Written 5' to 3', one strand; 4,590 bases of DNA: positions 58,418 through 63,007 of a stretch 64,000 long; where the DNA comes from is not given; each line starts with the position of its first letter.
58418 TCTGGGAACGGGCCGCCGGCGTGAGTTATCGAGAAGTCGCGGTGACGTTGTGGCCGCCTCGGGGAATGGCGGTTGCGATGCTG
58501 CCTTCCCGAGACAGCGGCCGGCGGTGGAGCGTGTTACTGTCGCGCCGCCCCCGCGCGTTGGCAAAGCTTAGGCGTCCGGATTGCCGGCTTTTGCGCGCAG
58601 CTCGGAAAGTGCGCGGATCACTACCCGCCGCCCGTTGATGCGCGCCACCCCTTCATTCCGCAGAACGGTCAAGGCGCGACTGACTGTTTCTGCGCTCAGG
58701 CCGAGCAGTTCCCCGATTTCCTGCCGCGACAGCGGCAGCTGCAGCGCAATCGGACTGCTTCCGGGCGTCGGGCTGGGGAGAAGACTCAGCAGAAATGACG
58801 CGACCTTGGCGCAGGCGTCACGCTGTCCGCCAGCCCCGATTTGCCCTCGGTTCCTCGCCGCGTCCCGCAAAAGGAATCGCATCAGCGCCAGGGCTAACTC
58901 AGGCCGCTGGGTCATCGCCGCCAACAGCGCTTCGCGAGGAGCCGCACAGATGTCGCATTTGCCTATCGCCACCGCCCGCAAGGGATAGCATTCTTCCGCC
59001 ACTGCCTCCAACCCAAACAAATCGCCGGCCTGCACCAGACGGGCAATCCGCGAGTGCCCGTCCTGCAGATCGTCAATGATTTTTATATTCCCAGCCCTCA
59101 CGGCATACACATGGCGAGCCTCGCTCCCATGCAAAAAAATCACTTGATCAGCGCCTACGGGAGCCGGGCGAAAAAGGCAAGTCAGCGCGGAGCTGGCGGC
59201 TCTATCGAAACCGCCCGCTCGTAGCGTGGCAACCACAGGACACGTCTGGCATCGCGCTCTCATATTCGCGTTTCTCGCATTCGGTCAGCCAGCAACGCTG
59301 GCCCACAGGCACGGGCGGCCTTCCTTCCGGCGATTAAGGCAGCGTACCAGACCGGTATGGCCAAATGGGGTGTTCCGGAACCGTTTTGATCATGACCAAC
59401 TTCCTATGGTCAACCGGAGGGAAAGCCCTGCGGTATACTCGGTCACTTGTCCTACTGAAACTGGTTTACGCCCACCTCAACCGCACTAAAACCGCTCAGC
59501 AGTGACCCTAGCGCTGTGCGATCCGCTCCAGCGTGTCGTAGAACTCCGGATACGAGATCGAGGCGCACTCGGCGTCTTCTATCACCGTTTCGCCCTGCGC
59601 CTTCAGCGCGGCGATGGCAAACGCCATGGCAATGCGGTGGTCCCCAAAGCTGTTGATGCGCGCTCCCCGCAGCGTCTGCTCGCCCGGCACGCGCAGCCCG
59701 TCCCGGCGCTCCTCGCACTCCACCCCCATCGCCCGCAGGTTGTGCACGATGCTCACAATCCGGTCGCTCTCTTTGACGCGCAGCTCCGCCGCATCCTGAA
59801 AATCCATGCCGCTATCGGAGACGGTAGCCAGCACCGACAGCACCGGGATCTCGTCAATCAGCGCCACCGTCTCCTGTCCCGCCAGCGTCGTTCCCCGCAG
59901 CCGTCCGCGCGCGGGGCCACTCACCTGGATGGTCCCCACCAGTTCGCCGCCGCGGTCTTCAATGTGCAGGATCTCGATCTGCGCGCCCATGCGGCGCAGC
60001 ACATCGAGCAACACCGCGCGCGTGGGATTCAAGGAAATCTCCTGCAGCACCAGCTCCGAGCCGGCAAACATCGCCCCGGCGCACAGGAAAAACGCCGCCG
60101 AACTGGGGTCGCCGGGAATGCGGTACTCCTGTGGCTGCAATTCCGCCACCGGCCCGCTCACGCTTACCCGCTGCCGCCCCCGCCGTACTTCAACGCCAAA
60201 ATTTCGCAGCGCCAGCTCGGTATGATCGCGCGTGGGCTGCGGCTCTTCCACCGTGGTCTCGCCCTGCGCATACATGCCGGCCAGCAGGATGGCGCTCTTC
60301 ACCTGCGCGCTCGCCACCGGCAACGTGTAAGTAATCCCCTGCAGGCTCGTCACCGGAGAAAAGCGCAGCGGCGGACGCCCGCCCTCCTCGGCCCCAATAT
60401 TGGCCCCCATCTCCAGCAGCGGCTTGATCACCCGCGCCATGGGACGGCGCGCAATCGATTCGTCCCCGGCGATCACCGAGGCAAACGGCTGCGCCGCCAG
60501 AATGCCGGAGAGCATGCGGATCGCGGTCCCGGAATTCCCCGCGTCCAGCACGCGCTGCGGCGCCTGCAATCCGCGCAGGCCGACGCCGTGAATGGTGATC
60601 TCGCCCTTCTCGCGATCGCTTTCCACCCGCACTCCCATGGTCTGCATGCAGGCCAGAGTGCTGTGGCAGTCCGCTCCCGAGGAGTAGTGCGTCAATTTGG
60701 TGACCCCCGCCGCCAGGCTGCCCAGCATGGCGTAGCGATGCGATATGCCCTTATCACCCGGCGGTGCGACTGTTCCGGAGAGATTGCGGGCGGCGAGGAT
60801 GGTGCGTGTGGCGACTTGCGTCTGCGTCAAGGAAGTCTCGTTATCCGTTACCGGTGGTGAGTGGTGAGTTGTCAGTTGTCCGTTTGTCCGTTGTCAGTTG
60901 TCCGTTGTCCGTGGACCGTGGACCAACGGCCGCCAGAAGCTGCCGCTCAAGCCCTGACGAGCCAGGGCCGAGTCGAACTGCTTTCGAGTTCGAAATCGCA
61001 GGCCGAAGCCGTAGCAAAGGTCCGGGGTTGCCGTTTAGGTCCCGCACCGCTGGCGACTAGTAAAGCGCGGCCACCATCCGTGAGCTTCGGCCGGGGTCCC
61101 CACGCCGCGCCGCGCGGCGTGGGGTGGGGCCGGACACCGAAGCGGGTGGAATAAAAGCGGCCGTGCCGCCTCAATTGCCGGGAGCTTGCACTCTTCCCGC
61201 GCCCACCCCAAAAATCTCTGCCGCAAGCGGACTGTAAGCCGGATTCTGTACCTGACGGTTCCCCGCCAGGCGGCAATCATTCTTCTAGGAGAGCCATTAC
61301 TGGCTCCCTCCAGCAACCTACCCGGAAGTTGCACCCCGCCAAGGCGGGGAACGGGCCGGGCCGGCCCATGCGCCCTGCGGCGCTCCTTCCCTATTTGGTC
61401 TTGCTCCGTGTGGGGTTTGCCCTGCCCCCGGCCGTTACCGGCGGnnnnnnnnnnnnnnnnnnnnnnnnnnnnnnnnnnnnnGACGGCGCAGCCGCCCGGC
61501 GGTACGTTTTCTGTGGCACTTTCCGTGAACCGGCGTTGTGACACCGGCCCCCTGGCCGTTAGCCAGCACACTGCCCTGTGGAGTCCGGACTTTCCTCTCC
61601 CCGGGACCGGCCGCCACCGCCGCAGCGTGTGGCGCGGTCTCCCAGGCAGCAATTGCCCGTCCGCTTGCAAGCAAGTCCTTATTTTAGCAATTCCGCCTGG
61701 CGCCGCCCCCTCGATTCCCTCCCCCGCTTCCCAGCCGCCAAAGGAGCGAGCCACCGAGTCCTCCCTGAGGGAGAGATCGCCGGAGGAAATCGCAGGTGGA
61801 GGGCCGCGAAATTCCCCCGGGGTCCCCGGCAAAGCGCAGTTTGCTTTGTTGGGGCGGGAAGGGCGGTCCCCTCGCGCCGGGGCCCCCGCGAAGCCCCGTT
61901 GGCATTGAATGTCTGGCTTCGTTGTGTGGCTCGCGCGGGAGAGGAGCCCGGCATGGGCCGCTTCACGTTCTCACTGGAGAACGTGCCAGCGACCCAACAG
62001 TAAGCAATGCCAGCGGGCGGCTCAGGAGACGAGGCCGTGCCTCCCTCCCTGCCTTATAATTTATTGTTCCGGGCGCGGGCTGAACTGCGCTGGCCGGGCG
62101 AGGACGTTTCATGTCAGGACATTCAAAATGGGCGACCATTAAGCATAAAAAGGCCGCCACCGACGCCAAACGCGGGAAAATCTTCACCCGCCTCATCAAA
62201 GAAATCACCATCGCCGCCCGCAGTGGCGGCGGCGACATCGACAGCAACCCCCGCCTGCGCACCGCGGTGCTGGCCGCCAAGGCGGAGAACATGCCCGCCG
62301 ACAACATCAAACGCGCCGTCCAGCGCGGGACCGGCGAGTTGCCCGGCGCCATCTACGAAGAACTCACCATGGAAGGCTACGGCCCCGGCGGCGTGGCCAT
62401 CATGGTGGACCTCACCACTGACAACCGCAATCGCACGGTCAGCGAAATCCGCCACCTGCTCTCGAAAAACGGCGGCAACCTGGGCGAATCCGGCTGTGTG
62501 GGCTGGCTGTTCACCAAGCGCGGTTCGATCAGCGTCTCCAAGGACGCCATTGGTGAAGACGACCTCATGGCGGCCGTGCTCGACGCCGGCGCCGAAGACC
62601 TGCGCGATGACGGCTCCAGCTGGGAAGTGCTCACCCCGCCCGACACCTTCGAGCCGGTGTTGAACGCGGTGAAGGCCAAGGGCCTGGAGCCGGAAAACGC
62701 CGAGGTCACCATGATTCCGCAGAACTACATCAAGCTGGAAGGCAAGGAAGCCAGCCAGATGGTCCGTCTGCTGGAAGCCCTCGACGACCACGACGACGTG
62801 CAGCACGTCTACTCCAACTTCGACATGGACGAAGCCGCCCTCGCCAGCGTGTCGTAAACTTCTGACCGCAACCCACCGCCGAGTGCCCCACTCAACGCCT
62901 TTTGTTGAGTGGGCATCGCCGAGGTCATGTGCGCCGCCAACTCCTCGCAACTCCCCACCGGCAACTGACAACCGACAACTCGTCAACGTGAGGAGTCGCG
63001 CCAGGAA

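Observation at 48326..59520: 56-bp direct repeat (54/56 identical) brackets an 11,139-bp insertion between convergent dinB-family and aroA genes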

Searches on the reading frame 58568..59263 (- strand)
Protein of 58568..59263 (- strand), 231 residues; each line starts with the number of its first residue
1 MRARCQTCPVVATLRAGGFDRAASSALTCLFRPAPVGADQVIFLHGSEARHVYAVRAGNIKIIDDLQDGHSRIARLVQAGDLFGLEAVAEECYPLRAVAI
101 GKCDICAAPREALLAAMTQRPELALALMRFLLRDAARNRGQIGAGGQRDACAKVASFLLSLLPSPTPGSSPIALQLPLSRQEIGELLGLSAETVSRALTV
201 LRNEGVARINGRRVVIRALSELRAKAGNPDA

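Call 7: search_protein_families(library=pfam, proteins=[window:58568-59263:-])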
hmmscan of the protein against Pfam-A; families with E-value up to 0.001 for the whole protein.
window:58568-59263:- (231 aa): 3 families
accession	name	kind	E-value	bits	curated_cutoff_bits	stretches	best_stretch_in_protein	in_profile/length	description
PF13545.12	HTH_Crp_2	-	1.6e-15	57.2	27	1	153-224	2-69/70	Crp-like helix-turn-helix domain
PF00027.35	cNMP_binding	-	1.7e-14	53.9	27.5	1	38-119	6-88/89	Cyclic nucleotide-binding domain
PF00325.26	Crp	-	3.2e-11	43.2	21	1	176-206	1-31/32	Bacterial regulatory proteins, crp family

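Call 41: search_protein_families(library=ncbifam, proteins=[window:58568-59263:-], max_evalue=0.01)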
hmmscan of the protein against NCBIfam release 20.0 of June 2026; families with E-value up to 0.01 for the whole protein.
window:58568-59263:- (231 aa): 13 families
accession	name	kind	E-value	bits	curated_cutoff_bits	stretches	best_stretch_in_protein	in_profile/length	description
NF050806.1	TransRegFixKCaul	equivalog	7.3e-27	94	300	1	36-222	28-210/215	transcriptional regulator FixK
NF008365.0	PRK11161.1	subfamily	1.7e-23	83.2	228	1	32-228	48-245/250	fumarate/nitrate reduction transcriptional regulator Fnr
NF045989.1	TransRegFnrLRhodb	equivalog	5.7e-20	71.6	300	1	5-228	10-237/245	transcriptional regulator FnrL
NF008732.0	PRK11753.1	equivalog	3e-15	56.3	266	1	41-216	33-210/214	cAMP-activated global transcriptional regulator CRP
NF052518.1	TransRegLdrP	equivalog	9e-13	48.7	300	1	40-227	8-189/195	transcriptional regulator LdrP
TIGR03697.1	NtcA_cyano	equivalog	1.6e-12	47.6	244.95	1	41-217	3-183/193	global nitrogen regulator NtcA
NF006901.0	PRK09392.1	equivalog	7.7e-12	45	211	1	39-223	38-218/236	transcriptional activator FtrB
NF053664.1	TransRegPtrACyano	equivalog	6.4e-08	32.1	300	1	50-217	28-191/196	Crp/Fnr family transcriptional regulator PtrA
NF050815.1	TransActFtrBCaul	equivalog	7.7e-06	25.3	300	1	4-230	10-226/251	transcriptional activator FtrB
NF041163.2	encap_f2b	equivalog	1.7e-05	24.2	400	1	20-133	84-199/450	family 2B encapsulin nanocompartment shell protein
NF010499.0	PRK13918.1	equivalog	0.0001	21.9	274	1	38-217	19-192/205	CRP/FNR family transcriptional regulator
NF033788.1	HTH_metalloreg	subfamily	0.0026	17.5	55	1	177-216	25-66/77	metalloregulator ArsR/SmtB family transcription factor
TIGR02937.1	sigma70-ECF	superfamily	0.0039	16.8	42.9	1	175-201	131-157/165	sigma-70 family RNA polymerase sigma factor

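Call 43: list_cluster_members(proteins=[P0001, window:58568-59260:-, window:54773-56752:-])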
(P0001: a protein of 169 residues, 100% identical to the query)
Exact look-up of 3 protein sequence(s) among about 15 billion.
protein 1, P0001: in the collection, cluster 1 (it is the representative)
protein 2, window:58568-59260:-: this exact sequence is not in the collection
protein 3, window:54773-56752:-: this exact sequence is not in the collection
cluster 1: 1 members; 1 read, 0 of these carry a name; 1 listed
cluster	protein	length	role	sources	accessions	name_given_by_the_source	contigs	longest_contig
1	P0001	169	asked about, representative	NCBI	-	-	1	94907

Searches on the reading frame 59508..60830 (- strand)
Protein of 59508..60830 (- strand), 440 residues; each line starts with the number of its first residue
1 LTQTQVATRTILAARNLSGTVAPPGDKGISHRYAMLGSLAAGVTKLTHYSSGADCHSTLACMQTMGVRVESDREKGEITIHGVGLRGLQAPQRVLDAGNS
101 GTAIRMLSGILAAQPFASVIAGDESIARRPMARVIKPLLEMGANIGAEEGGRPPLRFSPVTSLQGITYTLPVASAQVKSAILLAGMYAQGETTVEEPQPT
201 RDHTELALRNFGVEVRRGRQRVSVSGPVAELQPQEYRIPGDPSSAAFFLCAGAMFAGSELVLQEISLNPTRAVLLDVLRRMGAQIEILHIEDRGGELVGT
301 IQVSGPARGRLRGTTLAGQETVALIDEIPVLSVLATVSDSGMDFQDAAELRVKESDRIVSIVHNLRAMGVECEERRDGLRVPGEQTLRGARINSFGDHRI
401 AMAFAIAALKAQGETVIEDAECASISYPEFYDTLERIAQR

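Call 8: search_protein_families(library=pfam, proteins=[window:59508-60830:-])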
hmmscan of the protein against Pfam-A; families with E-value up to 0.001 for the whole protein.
window:59508-60830:- (440 aa): 1 family
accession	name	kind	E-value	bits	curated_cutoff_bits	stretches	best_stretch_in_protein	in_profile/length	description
PF00275.25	EPSP_synthase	-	4.8e-110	368.6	22.8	1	15-434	5-417/417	EPSP synthase (3-phosphoshikimate 1-carboxyvinyltransferase)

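Call 16: find_homologous_proteins(query=window:59511-60830:-)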
Query window:59511-60830:- (440 aa): 8000 proteins with E <= 0.001 among 8000 candidates; the best 120 are listed.
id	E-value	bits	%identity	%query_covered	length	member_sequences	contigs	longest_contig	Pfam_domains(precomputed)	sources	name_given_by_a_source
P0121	7.7e-178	610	66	98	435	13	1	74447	PF00275.26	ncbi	-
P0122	1.6e-171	589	63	98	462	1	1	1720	PF00275.26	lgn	-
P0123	1.6e-171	589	64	98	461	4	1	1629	PF00275.26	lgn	-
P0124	5.4e-169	581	63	98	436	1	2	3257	PF00275.26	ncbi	-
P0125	5.5e-166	571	62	98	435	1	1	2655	PF00275.26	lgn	-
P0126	7.4e-166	570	64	100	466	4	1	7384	PF00275.26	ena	-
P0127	4.9e-165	568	61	98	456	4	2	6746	PF00275.26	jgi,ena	-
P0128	1.3e-164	566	61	98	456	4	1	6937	PF00275.26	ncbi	ncbi:MAG: 3-phosphoshikimate 1-carboxyvinyltransferase [Terriglobales bacterium]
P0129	7.2e-163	560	61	97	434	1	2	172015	PF00275.26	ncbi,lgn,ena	-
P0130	9.1e-163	560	63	99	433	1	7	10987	PF00275.26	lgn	-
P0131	2.0e-162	559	61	98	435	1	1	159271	PF00275.26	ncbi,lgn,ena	-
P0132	9.0e-162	557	60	99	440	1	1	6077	PF00275.26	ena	-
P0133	5.3e-161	554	63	98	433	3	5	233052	PF00275.26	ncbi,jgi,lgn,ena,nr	ncbi:MAG TPA: 3-phosphoshikimate 1-carboxyvinyltransferase [Terriglobales bacterium]|nr:3-phosphoshi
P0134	5.4e-161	554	61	100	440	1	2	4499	PF00275.26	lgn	-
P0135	1.0e-160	553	63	99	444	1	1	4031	PF00275.26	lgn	-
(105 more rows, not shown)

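Call 17: find_encoding_contigs(protein=P0121, flank=10000, max_places=3)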
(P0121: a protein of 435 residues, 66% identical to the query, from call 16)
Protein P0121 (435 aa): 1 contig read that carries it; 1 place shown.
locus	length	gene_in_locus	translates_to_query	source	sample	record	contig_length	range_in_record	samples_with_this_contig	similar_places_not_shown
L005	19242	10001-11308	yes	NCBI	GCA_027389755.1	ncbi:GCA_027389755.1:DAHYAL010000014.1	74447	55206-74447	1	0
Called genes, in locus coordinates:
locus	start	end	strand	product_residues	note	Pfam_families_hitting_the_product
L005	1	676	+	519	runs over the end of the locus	PF13520:AA_permease_2, PF00324:AA_permease, PF13906:AA_permease_C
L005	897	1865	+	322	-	PF00586:AIRS, PF02769:AIRS_C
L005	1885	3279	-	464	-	PF00117:GATase, PF07685:GATase_3 (faint), PF00977:His_biosynth, PF01207:Dus (faint), PF02581:TMP-TENI (faint), PF01180:DHO_dh (faint)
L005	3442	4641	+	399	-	PF12242:Eno-Rase_NADH_b, PF12241:Enoyl_reductase, PF07055:Eno-Rase_FAD_bd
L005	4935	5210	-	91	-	-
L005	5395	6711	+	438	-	PF03952:Enolase_N, PF00113:Enolase_C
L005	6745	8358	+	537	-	PF01676:Metalloenzyme, PF06415:iPGM_N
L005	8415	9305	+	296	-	PF00294:PfkB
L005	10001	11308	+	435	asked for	PF00275:EPSP_synthase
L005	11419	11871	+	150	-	-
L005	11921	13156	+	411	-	PF07690:MFS_1 (weak)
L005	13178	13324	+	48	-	-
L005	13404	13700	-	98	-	PF21716:dnstrm_HI1420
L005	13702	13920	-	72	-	-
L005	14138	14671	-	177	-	PF07883:Cupin_2 (faint)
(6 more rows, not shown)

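Call 18: find_encoding_contigs(protein=P0129, flank=10000, max_places=2)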
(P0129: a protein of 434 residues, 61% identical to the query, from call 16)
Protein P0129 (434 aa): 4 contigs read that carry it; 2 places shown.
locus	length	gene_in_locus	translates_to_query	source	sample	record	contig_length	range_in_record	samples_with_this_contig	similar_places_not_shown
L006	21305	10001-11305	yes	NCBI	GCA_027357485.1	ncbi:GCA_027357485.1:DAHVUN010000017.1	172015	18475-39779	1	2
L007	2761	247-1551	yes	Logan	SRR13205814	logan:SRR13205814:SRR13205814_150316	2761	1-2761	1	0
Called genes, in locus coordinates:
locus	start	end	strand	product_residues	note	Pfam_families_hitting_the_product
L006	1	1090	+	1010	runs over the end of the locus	PF07517:SecA_DEAD, PF01043:SecA_PP_bind, PF21090:P-loop_SecA, PF07516:SecA_SW, PF02810:SEC-C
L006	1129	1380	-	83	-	-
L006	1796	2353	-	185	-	PF01928:CYTH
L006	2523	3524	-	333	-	PF00348:polyprenyl_synt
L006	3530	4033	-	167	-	PF04461:YajQ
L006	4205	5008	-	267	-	PF01026:TatD_DNase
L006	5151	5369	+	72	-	-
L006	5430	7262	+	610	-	PF00501:AMP-binding, PF23562:AMP-binding_C_3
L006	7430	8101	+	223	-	PF02517:Rce1-like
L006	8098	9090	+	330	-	PF02517:Rce1-like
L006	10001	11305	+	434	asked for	PF00275:EPSP_synthase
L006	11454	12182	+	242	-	-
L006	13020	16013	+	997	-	PF07244:POTRA (weak), PF08479:POTRA_2 (faint), PF07244:POTRA, PF01103:Omp85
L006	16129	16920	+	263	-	-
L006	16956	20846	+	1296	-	PF05170:AsmA (faint), PF05359:DUF748, PF13116:YhdP (faint), PF27051:TamB_N (weak), PF04357:TamB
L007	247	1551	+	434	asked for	PF00275:EPSP_synthase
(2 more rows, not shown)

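Call 19: find_encoding_contigs(protein=P0133, flank=10000, max_places=2)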
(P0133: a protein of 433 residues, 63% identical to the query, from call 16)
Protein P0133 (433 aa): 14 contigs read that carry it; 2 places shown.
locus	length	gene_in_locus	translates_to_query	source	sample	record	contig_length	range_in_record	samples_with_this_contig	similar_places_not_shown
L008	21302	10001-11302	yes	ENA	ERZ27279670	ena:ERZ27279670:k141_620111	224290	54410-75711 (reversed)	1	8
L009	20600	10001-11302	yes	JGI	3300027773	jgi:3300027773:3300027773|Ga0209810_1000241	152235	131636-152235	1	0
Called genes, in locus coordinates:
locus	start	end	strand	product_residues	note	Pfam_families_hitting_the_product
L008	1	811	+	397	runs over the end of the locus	-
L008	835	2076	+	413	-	PF00595:PDZ, PF13180:PDZ_2, PF14685:PDZ_Tricorn (faint), PF17820:PDZ_6 (weak), PF00595:PDZ (weak), PF13180:PDZ_2, PF17820:PDZ_6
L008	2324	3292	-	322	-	PF00483:NTP_transferase, PF22640:ManC_GMP_beta-helix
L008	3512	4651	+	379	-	PF16491:Peptidase_M48_N, PF01435:Peptidase_M48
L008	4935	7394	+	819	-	PF12704:MacB_PCD, PF02687:FtsX, PF12704:MacB_PCD, PF02687:FtsX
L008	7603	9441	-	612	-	PF10101:DUF2339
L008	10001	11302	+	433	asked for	PF00275:EPSP_synthase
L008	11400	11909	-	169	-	PF05974:DUF892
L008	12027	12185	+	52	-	-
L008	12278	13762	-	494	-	PF07969:Amidohydro_3 (faint), PF01979:Amidohydro_1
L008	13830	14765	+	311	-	PF02563:Poly_export, PF10531:SLBB, PF22461:SLBB_2 (weak), PF10531:SLBB, PF22461:SLBB_2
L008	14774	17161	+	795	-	-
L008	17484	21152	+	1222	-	PF13371:TPR_9 (faint), PF12969:DUF3857, PF01841:Transglut_core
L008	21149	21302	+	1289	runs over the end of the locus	PF12969:DUF3857 (faint), PF12970:DUF3858 (weak)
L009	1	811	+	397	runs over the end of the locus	-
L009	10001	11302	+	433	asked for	PF00275:EPSP_synthase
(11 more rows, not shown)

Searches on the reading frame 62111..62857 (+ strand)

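Call 8: search_protein_families(library=pfam, proteins=[window:62111-62857:+])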
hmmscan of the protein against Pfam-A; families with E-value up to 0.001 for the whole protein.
window:62111-62857:+ (248 aa): 2 families
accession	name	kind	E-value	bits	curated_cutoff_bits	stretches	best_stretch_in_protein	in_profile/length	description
PF01709.26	Transcrip_reg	-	2e-58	197.1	27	1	82-237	1-160/160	TACO1/YebC second and third domain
PF20772.2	TACO1_YebC_N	-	8.8e-34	116.3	36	1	5-76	1-73/73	TACO1/YebC protein N-terminal domain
